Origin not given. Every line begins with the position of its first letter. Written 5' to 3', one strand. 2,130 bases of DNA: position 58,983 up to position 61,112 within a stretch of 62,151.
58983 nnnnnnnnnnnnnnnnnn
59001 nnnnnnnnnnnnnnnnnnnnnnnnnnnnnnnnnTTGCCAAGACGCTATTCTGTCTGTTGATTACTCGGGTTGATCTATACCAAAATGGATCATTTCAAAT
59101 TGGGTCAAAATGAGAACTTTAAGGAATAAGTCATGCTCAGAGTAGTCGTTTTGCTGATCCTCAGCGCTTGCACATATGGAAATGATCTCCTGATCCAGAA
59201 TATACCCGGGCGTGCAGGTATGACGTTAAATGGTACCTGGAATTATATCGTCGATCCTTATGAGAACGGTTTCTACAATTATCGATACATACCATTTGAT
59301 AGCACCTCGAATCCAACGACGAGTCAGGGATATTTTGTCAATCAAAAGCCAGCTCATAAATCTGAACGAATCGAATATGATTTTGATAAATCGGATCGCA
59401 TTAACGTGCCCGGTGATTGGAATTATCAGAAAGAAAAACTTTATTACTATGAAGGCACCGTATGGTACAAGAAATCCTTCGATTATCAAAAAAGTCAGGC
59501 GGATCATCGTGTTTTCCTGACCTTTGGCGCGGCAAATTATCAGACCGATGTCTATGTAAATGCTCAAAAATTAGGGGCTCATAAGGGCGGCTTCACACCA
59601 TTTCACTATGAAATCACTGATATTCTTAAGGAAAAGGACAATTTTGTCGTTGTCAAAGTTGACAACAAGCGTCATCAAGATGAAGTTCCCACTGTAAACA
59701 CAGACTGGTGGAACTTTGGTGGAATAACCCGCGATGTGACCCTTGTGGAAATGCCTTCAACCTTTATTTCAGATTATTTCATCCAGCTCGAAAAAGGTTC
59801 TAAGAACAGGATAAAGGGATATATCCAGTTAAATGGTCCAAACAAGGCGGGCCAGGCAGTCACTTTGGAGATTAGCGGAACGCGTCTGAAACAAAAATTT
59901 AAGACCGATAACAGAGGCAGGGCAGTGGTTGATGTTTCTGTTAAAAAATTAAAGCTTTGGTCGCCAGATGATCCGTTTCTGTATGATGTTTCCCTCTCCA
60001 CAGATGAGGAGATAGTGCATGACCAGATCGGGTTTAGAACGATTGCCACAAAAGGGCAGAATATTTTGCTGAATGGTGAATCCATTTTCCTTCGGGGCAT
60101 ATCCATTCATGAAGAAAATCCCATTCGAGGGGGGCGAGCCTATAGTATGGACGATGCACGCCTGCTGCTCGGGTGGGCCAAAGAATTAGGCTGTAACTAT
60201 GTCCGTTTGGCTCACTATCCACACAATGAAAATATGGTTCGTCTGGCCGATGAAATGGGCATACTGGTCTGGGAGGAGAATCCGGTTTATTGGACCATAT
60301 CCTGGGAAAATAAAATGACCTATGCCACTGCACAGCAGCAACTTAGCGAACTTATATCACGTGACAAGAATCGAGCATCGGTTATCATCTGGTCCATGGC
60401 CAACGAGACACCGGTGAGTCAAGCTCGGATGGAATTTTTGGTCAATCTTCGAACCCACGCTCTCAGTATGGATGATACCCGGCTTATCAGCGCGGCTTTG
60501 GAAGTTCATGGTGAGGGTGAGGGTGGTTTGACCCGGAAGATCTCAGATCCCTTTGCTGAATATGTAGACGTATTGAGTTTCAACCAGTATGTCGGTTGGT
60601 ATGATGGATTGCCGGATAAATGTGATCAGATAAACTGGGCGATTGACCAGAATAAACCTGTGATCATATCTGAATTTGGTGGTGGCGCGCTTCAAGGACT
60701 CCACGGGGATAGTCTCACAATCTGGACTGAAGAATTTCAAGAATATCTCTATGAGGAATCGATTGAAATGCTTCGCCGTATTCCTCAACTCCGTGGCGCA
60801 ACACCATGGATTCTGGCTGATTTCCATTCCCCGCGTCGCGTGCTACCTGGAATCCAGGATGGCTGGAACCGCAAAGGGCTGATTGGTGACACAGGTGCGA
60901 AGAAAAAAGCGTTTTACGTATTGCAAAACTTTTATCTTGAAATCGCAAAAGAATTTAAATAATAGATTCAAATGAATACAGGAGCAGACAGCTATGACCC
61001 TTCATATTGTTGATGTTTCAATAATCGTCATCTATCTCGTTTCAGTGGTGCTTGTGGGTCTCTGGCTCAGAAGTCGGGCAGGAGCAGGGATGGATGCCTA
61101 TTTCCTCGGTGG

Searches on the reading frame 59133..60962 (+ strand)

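Call 47: search_protein_families(library=pfam, proteins=[window:59133-60962:+], max_evalue=0.001)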
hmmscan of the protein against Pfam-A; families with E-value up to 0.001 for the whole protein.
window:59133-60962:+ (609 aa): 4 families
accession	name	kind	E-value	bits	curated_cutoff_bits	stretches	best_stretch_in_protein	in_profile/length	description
PF02836.23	Glyco_hydro_2_C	-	5.7e-33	114.8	21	1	305-568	2-269/302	Glycosyl hydrolases family 2, TIM barrel domain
PF02837.24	Glyco_hydro_2_N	-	3e-20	73.3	28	1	77-208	20-169/169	Glycosyl hydrolases family 2, sugar binding domain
PF22666.2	Glyco_hydro_2_N2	-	9e-09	36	27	1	106-183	46-124/167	Glycosyl hydrolase 2 galactose-binding domain-like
PF00703.27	Glyco_hydro_2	-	3.2e-08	34.7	23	1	210-302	1-109/109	Glycosyl hydrolases family 2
